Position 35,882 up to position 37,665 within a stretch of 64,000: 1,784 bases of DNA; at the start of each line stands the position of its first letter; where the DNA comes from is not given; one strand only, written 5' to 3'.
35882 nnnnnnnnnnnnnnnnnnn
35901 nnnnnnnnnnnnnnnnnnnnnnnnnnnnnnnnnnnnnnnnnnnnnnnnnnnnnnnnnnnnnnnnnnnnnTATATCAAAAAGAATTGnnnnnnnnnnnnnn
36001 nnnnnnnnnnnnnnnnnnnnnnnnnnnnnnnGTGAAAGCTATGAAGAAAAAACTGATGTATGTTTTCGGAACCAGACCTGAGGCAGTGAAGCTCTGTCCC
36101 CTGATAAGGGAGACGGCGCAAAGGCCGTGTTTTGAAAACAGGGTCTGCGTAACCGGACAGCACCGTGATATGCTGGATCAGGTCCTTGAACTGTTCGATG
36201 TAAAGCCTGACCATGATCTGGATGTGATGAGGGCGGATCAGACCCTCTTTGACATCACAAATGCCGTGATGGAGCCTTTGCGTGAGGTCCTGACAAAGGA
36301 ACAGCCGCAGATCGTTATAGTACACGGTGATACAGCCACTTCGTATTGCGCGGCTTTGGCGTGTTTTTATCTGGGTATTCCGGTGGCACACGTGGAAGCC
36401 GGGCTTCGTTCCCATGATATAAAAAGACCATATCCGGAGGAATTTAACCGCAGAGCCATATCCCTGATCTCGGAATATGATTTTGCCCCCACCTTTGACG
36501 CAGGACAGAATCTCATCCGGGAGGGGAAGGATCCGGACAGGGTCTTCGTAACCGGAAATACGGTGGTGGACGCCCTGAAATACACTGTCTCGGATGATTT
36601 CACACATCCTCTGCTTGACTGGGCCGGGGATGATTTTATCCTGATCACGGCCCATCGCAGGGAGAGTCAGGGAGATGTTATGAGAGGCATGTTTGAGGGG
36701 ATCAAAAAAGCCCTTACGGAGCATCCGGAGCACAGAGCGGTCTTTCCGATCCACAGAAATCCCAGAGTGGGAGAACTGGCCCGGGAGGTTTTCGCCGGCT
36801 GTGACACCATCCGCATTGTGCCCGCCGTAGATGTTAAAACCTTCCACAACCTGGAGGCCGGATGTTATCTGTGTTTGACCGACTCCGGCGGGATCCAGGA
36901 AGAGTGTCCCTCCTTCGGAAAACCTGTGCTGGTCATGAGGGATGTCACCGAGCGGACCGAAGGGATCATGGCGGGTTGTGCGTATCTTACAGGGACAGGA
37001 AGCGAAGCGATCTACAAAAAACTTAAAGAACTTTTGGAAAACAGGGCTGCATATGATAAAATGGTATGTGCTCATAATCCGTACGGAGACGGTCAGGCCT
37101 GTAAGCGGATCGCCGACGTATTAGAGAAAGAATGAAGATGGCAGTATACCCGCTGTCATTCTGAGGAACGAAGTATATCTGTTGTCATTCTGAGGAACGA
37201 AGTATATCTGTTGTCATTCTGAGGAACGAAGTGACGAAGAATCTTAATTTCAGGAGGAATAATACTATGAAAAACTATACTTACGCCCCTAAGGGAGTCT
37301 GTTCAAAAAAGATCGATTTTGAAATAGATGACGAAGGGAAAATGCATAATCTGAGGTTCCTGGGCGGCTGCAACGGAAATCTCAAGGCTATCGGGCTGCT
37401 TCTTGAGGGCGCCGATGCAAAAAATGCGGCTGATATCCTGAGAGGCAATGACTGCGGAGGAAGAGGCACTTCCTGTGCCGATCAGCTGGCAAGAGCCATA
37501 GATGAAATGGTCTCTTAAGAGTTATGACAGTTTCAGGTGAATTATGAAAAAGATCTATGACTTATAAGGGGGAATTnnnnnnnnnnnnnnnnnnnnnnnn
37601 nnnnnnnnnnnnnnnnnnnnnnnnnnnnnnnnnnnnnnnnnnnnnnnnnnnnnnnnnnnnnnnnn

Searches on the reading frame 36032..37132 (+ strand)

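Call 88: search_protein_families(library=pfam, proteins=[window:36032-37132:+], max_evalue=0.00001)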
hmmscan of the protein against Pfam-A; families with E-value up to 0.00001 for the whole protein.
window:36032-37132:+ (367 aa): 1 family
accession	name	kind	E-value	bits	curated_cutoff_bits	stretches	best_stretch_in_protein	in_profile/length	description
PF02350.25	Epimerase_2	-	3.5e-110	368.6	30.6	1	27-365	2-347/347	UDP-N-acetylglucosamine 2-epimerase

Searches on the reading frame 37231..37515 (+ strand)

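Call 88: search_protein_families(library=pfam, proteins=[window:37231-37515:+], max_evalue=0.00001)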
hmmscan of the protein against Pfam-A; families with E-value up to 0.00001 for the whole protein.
window:37231-37515:+ (95 aa): 1 family
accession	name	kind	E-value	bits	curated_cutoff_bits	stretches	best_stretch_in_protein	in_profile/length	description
PF12637.14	TSCPD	-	1.2e-24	86.9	22.8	1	16-93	1-87/88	TSCPD domain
